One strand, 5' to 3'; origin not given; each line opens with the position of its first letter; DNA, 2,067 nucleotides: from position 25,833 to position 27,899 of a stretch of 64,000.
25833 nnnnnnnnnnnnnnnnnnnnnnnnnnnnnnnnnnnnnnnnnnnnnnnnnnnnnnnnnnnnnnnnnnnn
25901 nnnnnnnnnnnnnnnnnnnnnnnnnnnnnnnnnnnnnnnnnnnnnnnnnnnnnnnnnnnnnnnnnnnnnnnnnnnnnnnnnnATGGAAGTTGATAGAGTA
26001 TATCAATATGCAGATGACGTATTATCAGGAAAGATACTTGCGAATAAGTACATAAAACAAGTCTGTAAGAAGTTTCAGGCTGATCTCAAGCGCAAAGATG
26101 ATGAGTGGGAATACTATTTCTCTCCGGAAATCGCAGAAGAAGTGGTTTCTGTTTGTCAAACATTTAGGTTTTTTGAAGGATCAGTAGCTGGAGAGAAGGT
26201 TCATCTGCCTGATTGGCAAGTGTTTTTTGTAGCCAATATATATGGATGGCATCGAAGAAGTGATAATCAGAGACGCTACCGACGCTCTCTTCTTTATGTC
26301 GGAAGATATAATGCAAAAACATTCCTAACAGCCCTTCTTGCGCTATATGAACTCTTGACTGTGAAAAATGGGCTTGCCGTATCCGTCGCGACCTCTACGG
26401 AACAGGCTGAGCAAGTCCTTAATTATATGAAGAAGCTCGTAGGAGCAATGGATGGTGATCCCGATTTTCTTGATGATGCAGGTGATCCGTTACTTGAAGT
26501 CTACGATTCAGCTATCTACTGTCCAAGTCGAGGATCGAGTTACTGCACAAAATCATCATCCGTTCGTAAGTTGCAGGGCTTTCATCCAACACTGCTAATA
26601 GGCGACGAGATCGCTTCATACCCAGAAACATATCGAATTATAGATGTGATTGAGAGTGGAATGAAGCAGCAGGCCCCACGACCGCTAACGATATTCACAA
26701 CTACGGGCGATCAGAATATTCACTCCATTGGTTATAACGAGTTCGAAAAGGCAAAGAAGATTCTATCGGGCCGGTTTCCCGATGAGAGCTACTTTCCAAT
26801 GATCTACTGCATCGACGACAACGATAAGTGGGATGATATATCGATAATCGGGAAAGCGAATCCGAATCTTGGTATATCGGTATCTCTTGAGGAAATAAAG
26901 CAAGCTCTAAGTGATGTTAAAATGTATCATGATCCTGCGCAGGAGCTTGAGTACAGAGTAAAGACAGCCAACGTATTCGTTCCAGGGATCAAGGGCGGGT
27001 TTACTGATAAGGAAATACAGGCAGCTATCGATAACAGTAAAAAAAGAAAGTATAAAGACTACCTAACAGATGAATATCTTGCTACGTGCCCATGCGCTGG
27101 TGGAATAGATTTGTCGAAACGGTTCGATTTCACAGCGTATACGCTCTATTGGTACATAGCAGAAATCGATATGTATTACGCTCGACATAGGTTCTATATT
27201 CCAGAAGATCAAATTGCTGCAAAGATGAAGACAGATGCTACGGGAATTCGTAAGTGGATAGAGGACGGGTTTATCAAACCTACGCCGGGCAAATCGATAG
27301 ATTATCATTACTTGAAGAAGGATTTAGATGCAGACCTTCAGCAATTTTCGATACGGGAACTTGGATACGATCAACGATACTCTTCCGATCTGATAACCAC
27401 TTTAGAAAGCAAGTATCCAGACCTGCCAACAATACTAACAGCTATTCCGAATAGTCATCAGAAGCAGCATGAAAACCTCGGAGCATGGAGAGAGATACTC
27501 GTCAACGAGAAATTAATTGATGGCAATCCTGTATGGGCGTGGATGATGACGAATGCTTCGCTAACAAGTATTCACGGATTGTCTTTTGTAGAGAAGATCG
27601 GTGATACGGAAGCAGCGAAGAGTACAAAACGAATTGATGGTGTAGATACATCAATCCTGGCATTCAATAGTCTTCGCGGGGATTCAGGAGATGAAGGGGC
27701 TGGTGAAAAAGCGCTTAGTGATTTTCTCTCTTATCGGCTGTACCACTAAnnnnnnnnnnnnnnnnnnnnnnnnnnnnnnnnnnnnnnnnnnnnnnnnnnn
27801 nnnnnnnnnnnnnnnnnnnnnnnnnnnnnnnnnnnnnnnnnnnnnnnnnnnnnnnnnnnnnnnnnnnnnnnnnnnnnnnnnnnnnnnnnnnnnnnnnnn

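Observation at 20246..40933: Recurrent coding-strand motif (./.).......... at prophage gene boundaries, often supplying the stop codon of the upstream gene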

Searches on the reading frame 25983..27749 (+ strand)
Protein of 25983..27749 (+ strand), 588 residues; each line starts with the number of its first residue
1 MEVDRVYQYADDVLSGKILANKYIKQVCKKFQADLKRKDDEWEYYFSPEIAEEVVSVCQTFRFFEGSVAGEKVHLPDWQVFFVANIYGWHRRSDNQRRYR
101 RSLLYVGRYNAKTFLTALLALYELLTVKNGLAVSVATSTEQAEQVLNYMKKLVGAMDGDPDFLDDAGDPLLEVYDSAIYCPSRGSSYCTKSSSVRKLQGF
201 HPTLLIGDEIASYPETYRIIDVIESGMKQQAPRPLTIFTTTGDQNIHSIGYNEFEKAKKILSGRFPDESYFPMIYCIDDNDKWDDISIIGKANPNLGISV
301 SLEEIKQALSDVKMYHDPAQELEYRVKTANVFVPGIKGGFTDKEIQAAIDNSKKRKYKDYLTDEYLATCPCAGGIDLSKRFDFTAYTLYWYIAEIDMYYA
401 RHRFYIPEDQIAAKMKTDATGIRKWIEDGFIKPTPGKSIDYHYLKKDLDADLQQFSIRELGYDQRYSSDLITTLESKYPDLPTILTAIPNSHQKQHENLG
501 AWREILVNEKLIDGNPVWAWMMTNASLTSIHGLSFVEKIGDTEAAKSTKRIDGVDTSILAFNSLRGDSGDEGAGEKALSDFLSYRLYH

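Call 11: search_protein_families(library=phrogs, proteins=[window:25983-27749:+], max_evalue=0.001)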
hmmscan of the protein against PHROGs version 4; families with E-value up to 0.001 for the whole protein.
window:25983-27749:+ (588 aa): 5 families
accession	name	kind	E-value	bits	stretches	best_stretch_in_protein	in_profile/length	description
phrog_9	-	head and packaging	6.3e-99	333.9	1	8-571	169-670/812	terminase large subunit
phrog_2699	-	head and packaging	1.8e-45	156.2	1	254-570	2-299/315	terminase large subunit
phrog_4914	-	head and packaging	6.7e-38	131.4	1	3-203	8-211/213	terminase large subunit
phrog_10517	-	head and packaging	2.3e-29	103.5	1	3-148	34-180/207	terminase large subunit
phrog_7331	-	head and packaging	0.00081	20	0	512-562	45-90/113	terminase large subunit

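Call 12: find_related_loci(query=window:25983-27749:+, collection=genome_contigs, flank=10000)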
Query window:25983-27749:+ (588 aa) in genome_contigs; peptide patterns used: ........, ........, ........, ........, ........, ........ (x = any residue, [..] = any of these).
20 stretches matched a pattern, but none encodes a relative of the query by tblastn (E <= 1e-3).

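Call 13: find_related_loci(query=window:25983-27749:+, collection=viral_contigs, flank=10000)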
Query window:25983-27749:+ (588 aa) in viral_contigs; peptide patterns used: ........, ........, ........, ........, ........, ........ (x = any residue, [..] = any of these).
19 stretches matched a pattern, but none encodes a relative of the query by tblastn (E <= 1e-3).

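Call 14: find_homologous_proteins(query=window:25983-27749:+, max_evalue=1e-20)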
Query window:25983-27749:+ (588 aa): 167 proteins with E <= 1e-20 among 8000 candidates; the best 120 are listed.
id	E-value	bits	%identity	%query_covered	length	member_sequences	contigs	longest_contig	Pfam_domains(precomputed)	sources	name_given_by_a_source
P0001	0.0e+0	1360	100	100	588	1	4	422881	PF20441.4,PF03354.22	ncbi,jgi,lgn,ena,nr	ncbi:MAG: hypothetical protein CVV47_07015 [Spirochaetae bacterium HGW-Spirochaetae-3]|jgi:phage ter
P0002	0.0e+0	1035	74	99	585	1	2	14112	PF20441.4,PF03354.22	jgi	jgi:phage terminase large subunit-like protein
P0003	6.0e-206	703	56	96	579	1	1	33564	PF20441.4,PF03354.22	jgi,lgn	-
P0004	9.7e-108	379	36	96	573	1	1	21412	PF20441.4,PF03354.22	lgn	-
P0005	3.7e-96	341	33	97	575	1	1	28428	PF20441.4,PF03354.22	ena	-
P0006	1.8e-95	339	34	96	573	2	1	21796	PF20441.4,PF03354.22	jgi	jgi:phage terminase large subunit-like protein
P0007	8.3e-91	323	34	96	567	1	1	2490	PF20441.4,PF03354.22,PF03237.22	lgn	-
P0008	6.2e-88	314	35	98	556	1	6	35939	PF20441.4,PF03354.22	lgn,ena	-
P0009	6.6e-88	314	35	98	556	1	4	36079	PF20441.4,PF03354.22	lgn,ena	-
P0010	2.8e-87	312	35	98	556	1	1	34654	PF20441.4,PF03354.22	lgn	-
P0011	3.6e-87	311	35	98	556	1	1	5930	PF20441.4,PF03354.22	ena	-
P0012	4.2e-87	311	32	79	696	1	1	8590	PF20441.4,PF03354.22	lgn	-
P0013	5.7e-87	311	34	98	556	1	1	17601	PF20441.4,PF03354.22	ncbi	-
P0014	6.2e-87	311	35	98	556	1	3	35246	PF20441.4,PF03354.22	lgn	-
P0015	1.1e-86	310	35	99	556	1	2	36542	PF20441.4,PF03354.22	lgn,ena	-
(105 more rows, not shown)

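Call 15: search_dna_similar(query=window:25983-27749:+, collection=phages, mode=protein, max_rows=20)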
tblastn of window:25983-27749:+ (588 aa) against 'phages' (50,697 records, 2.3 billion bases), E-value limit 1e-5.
Records with a match: 1547; places in all: 1548; records where one place covers at least 80% of the query: 1020.
Best place of each record, by identity: <60% 1547.
By first word of the organism name: Streptococcus 235; Staphylococcus 207; Vibrio 192; Paenibacillus 105; Gordonia 92; Arthrobacter 87; Bacillus 66; Ralstonia 62; Klebsiella 46; Clostridium 34; and 90 more.
By host as written in the record: - 228; Staphylococcus aureus 58; Arthrobacter sp. ATCC 21022 58; Gordonia terrae 3612 56; Ralstonia solanacearum 49; Paenibacillus larvae 37; Gordonia rubripertincta NRRL B-16540 31; Staphylococcus sp. 28; and 545 more.
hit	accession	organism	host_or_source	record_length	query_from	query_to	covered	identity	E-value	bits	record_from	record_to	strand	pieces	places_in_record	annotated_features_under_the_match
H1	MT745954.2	Bacillus phage F16Ba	Bacillus anthracis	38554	3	582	99%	29.0%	2e-32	139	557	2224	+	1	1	terminase large subunit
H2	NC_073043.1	Bacillus phage F16Ba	Bacillus anthracis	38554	3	582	99%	29.0%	2e-32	139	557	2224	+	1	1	terminase large subunit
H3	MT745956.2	Bacillus phage z1a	Bacillus anthracis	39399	3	582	99%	29.0%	2e-32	139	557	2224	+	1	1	terminase large subunit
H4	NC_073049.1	Bacillus phage z1a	Bacillus anthracis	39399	3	582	99%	29.0%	2e-32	139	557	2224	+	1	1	terminase large subunit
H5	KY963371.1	Bacillus phage Carmel_SA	Bacillus anthracis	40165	3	582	99%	29.0%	2e-32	139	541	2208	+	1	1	terminase large subunit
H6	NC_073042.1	Bacillus phage Carmel_SA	Bacillus anthracis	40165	3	582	99%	29.0%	2e-32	139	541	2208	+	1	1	terminase large subunit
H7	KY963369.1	Bacillus phage Tavor_SA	Bacillus anthracis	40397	3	582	99%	29.0%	1e-31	137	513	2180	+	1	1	terminase large subunit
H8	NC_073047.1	Bacillus phage Tavor_SA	Bacillus anthracis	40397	3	582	99%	29.0%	1e-31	137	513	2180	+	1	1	terminase large subunit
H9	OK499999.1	Bacillus phage vB_BanS_Booya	Bacillus anthracis sterne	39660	3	582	99%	28.9%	2e-32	139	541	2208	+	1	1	putative terminase large subunit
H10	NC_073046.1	Bacillus phage vB_BanS_Booya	Bacillus anthracis sterne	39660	3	582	99%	28.9%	2e-32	139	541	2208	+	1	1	putative terminase large subunit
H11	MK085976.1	Bacillus phage AP631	lab crude sewage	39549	3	582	99%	28.8%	9e-32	137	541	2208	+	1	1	putative terminase large subunit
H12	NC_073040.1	Bacillus phage AP631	lab crude sewage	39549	3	582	99%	28.8%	9e-32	137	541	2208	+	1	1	putative terminase large subunit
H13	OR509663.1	Bacillus phage vB_BanS-A16R1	Bacillus anthracis str. A16R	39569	3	582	99%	28.8%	9e-32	137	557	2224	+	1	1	terminase large subunit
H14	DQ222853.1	Bacillus phage Gamma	Bacillus cereus ATCC 4342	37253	3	582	99%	28.8%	1e-31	137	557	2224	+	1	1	phage terminase, large subunit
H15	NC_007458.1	Bacillus phage Gamma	Bacillus cereus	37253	3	582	99%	28.8%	1e-31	137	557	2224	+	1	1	terminase large subunit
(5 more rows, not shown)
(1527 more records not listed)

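Call 16: find_encoding_contigs(protein=P0002, flank=10000, max_places=3)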
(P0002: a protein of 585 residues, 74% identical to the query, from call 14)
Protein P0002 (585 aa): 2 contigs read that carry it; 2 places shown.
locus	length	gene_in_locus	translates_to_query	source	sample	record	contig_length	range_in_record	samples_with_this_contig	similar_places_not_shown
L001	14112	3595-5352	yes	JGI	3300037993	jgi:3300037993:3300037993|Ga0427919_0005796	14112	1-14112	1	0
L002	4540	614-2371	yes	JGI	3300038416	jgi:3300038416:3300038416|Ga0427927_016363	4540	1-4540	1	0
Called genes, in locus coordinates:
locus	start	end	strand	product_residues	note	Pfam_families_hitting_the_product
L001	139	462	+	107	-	-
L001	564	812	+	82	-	-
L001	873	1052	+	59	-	-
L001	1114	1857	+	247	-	PF00149:Metallophos (weak)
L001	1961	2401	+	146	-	-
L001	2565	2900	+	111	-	PF01844:HNH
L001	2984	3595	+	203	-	PF05119:Terminase_4 (faint)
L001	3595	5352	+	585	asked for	PF03354:TerL_ATPase, PF20441:TerL_nuclease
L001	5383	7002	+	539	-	PF04860:Phage_portal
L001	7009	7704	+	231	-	PF01541:GIY-YIG (weak), PF07460:NUMOD3 (faint)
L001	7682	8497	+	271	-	PF04586:Peptidase_S78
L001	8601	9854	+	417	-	PF05065:Phage_capsid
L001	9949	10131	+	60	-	-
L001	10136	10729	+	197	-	PF24163:HCP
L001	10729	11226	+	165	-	-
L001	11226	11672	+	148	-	-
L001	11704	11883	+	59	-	-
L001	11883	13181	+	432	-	PF18906:Phage_tube_2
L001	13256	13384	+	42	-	-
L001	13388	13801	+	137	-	-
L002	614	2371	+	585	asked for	PF03354:TerL_ATPase, PF20441:TerL_nuclease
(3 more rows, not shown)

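Call 17: find_encoding_contigs(protein=P0003, flank=10000, max_places=3)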
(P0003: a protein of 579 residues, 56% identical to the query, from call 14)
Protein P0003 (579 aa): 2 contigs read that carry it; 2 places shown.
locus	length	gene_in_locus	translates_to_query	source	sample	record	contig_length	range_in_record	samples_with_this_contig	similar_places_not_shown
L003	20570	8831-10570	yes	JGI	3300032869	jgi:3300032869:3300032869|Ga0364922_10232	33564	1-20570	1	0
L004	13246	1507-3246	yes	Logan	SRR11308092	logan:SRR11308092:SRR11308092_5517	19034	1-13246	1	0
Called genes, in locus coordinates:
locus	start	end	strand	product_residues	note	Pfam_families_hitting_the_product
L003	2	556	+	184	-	?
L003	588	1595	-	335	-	-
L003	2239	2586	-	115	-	-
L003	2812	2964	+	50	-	-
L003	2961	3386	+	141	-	PF19835:SegE_GIY-YIG (weak), PF01541:GIY-YIG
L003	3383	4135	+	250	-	PF00149:Metallophos (weak)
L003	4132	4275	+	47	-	-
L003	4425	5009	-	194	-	-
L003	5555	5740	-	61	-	-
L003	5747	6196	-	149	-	-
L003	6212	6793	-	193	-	-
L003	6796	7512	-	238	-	-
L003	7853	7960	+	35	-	-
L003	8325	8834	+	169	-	-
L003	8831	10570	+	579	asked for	PF03354:TerL_ATPase, PF20441:TerL_nuclease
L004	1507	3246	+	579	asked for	PF03354:TerL_ATPase, PF20441:TerL_nuclease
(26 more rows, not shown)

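Call 37: find_encoding_contigs(protein=P0004, flank=10000, max_places=1)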
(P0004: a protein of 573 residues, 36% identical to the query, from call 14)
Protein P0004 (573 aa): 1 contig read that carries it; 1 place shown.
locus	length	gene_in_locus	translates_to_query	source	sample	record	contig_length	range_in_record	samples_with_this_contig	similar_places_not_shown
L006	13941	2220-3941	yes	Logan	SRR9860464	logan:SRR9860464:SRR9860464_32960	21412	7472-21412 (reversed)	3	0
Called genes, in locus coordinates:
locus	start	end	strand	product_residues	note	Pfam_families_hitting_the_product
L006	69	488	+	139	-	-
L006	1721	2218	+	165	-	PF05119:Terminase_4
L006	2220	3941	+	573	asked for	PF03354:TerL_ATPase, PF20441:TerL_nuclease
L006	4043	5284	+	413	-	PF04860:Phage_portal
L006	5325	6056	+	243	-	PF04586:Peptidase_S78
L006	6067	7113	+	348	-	PF05065:Phage_capsid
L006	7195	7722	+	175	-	PF24163:HCP (weak)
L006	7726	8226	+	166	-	-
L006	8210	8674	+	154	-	-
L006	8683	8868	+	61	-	-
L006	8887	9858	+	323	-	PF18906:Phage_tube_2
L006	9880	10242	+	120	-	-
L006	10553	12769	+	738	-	-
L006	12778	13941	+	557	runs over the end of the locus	-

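Call 38: find_encoding_contigs(protein=P0005, flank=10000, max_places=1)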
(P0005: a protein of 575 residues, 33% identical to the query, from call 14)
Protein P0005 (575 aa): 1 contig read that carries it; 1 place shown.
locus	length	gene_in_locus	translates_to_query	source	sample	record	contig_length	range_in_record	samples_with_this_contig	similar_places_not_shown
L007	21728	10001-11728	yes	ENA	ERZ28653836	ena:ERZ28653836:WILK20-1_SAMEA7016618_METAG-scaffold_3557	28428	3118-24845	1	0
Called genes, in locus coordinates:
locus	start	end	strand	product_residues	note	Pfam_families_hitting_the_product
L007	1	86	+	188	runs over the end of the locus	-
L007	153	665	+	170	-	-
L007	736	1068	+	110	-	-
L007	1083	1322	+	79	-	-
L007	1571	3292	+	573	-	PF00239:Resolvase, PF07508:Recombinase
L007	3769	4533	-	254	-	PF00149:Metallophos (faint)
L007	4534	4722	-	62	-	-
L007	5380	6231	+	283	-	-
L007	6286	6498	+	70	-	-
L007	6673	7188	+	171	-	PF01844:HNH (weak)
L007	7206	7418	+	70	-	-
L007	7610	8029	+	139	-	-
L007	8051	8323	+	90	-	-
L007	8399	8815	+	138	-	PF01844:HNH (weak)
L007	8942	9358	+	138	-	PF01844:HNH (weak)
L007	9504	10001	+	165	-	-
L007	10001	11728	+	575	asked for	PF03354:TerL_ATPase, PF20441:TerL_nuclease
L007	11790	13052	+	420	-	PF04860:Phage_portal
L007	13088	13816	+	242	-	PF04586:Peptidase_S78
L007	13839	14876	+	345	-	-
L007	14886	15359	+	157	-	PF13290:CHB_HEX_C_1, PF13287:Fn3_assoc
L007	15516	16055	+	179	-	PF24163:HCP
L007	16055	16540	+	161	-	-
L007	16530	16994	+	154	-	-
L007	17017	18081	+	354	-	PF18906:Phage_tube_2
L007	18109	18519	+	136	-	-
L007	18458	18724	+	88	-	-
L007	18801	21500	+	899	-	PF15984:Collagen_mid (faint)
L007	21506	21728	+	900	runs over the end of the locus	-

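Call 39: find_encoding_contigs(protein=P0006, flank=10000, max_places=1)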
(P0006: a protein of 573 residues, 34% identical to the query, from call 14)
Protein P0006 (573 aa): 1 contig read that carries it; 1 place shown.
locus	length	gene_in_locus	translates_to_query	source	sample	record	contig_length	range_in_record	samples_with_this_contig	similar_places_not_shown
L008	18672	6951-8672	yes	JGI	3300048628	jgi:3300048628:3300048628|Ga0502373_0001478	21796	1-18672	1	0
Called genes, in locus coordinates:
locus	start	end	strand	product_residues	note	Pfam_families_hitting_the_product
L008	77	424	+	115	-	-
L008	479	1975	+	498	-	PF00239:Resolvase, PF07508:Recombinase, PF13408:Zn_ribbon_recom (weak)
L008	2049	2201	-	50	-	-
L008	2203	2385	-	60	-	-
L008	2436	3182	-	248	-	PF00149:Metallophos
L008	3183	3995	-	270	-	-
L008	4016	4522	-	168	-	-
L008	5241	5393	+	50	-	-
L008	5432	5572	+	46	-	-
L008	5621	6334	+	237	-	PF01541:GIY-YIG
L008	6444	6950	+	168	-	PF05119:Terminase_4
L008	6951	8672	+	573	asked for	PF03354:TerL_ATPase, PF20441:TerL_nuclease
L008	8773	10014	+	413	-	PF04860:Phage_portal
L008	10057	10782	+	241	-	PF04586:Peptidase_S78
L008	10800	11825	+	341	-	PF05065:Phage_capsid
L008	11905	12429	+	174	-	-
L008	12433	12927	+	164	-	-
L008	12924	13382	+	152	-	-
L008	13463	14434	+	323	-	PF18906:Phage_tube_2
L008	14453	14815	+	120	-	-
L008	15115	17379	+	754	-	-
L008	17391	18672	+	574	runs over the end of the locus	-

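Call 40: find_encoding_contigs(protein=P0008, flank=10000, max_places=1)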
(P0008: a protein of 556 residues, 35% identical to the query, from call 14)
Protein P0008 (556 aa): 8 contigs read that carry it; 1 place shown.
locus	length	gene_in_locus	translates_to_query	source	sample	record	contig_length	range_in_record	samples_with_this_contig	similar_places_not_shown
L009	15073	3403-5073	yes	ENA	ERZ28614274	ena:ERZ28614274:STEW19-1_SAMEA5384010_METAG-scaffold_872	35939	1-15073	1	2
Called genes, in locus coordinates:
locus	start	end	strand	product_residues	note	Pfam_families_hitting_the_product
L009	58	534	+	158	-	PF05119:Terminase_4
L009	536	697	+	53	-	-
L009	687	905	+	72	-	-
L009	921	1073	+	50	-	-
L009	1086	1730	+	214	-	PF19789:DUF6273 (faint)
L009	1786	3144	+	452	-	PF00145:DNA_methylase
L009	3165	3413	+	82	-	-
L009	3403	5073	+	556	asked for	PF03354:TerL_ATPase, PF20441:TerL_nuclease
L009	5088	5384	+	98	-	-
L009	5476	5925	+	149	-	PF18894:PhageMetallopep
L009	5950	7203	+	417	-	PF04860:Phage_portal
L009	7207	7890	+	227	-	PF04586:Peptidase_S78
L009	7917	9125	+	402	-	PF05065:Phage_capsid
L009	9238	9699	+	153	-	-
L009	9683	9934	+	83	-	-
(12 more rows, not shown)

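Call 45: find_related_loci(query=A1, collection=genome_contigs, flank=10000)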
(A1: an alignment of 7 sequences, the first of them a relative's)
Query A1 (588 aa) in genome_contigs; peptide patterns used: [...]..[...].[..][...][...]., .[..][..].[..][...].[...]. (x = any residue, [..] = any of these).
71 stretches matched a pattern; 16 encode a relative of the query (tblastn E <= 1e-3); 16 distinct loci.
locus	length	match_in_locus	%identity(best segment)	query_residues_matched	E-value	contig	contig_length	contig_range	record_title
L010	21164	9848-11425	31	9-565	3e-67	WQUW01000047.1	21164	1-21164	MAG: Treponema sp. isolate Emb289P1bin105 Ga0123355_10004082, whole genome shotgun sequence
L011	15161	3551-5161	28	3-574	2e-54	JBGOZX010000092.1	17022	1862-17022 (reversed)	MAG: Bacteroidia bacterium isolate OBJ_0618_130150_142 k141_454453_length_17022_cov_10.0000, whole genome shotgun sequen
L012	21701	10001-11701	27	3-582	2e-50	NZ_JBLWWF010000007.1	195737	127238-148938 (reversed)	MAG: Neptunicella sp. isolate EA14-01 A14.014.metabat.3RE.5K@7, whole genome shotgun sequence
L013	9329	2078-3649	28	8-563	7e-44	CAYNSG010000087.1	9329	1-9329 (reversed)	MAG TPA_asm: uncultured Bacteroides sp. isolate SRP222994_co1_402 genome assembly, contig: NODE_15562_length_9329_cov_3.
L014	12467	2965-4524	28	8-561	5e-45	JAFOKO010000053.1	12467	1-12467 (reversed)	MAG: Oscillospiraceae bacterium isolate RGIG552 Dairy_cattle_Duodenum-5__c177877, whole genome shotgun sequence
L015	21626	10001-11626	26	5-560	9e-43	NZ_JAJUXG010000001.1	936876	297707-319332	Dyadobacter sp. CY312 Scaffold1_1, whole genome shotgun sequence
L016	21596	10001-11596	26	8-562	5e-41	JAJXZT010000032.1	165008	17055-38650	MAG: Acidobacteria bacterium isolate BP7.bin70 NODE_78_length_165008_cov_4.685228, whole genome shotgun sequence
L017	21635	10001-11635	26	3-561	5e-44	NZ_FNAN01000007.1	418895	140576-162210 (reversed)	Dyadobacter soli strain DSM 25329, whole genome shotgun sequence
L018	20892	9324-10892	27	7-563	5e-37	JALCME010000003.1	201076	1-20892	MAG: Bacteroides sp. isolate UW_MP_BACTE3_1 Ga0455782_000028, whole genome shotgun sequence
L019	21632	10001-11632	25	3-561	2e-40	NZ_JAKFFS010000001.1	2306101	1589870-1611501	Dyadobacter sp. CY345 Scaffold1_1, whole genome shotgun sequence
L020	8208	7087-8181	28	6-378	3e-32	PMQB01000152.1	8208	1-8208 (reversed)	MAG: Bryobacterales bacterium isolate bog_105 73.20110600_S1S.25_contig_92761, whole genome shotgun sequence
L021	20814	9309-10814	24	8-524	5e-32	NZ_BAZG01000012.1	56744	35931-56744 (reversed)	Anaeromyxobacter sp. PSR-1, whole genome shotgun sequence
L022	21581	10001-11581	25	22-564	4e-32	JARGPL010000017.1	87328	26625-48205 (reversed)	MAG: Minwuia sp. isolate bin_ti_oxhcr1.005 k141_192760, whole genome shotgun sequence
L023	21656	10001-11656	23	8-564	5e-29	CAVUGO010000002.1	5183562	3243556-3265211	MAG: uncultured Acidobacteriota bacterium isolate MFD02248.bin.1.141 genome assembly, contig: contig_3779, whole genome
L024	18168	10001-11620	25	3-561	1e-32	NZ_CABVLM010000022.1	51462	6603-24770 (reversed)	Pseudoalteromonas rhizosphaerae strain RA15, whole genome shotgun sequence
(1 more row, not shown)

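Call 52: search_protein_families(library=pfam, proteins=[L007:5380-6231:+, L007:6286-6498:+, L007:6673-7188:+, L007:7206-7418:+, L007:7610-8029:+, L007:8051-8323:+, L007:4534-4722:-, L008:4016-4522:-, L008:3183-3995:-, L001:1961-2401:+], max_evalue=0.1)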
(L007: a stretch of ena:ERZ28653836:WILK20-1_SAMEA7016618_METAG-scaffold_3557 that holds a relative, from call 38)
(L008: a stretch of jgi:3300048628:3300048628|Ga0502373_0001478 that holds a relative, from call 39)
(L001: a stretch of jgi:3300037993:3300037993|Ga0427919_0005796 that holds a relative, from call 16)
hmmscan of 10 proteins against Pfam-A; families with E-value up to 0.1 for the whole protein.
L007:5380-6231:+ (283 aa): 1 family
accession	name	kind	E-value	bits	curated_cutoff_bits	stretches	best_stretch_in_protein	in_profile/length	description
PF24671.2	DRC7_C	-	0.083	13.5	28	0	114-154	25-65/109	Dynein regulatory complex subunit 7 C-terminal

L007:6286-6498:+ (70 aa): 0 families

L007:6673-7188:+ (171 aa): 3 families
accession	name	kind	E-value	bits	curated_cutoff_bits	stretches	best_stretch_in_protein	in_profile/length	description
PF01844.29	HNH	-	3.7e-06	27.4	21.4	1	20-43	12-35/47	HNH endonuclease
PF14279.12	HNH_5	-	0.0051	17.2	27.5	1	23-41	14-32/56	HNH endonuclease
PF13395.12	HNH_4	-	0.034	14.6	22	1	14-42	11-38/54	HNH endonuclease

L007:7206-7418:+ (70 aa): 0 families

L007:7610-8029:+ (139 aa): 2 families
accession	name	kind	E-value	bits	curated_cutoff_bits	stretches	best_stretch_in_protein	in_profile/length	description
PF23560.1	GBD_Hemicentin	-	0.011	16.1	27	1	56-128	7-81/100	Hemicentin galactose-binding domain-like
PF11340.13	DUF3142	-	0.019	15.5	30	1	9-71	37-97/202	Protein of unknown function (DUF3142)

L007:8051-8323:+ (90 aa): 1 family
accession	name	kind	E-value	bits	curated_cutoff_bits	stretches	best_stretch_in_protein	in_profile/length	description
PF15879.10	MWFE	-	0.027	15.2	27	1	16-51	5-40/55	NADH-ubiquinone oxidoreductase MWFE subunit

L007:4534-4722:- (62 aa): 0 families

L008:4016-4522:- (168 aa): 0 families

L008:3183-3995:- (270 aa): 1 family
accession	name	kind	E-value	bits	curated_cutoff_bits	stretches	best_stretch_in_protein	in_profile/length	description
PF13130.11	DUF3952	-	0.083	13.5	25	0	51-80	32-63/101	Domain of unknown function (DUF3952)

L001:1961-2401:+ (146 aa): 3 families
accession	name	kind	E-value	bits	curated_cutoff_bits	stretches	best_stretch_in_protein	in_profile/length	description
PF21827.1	New_glue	-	0.0052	16.9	31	1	1-40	1-43/94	New glue protein family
PF13648.12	Lipocalin_4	-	0.017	16.5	22.4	1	54-127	1-83/89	Lipocalin-like domain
PF18692.7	DUF5640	-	0.022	15.1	28.5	1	52-130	1-65/85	Family of unknown function (DUF5640)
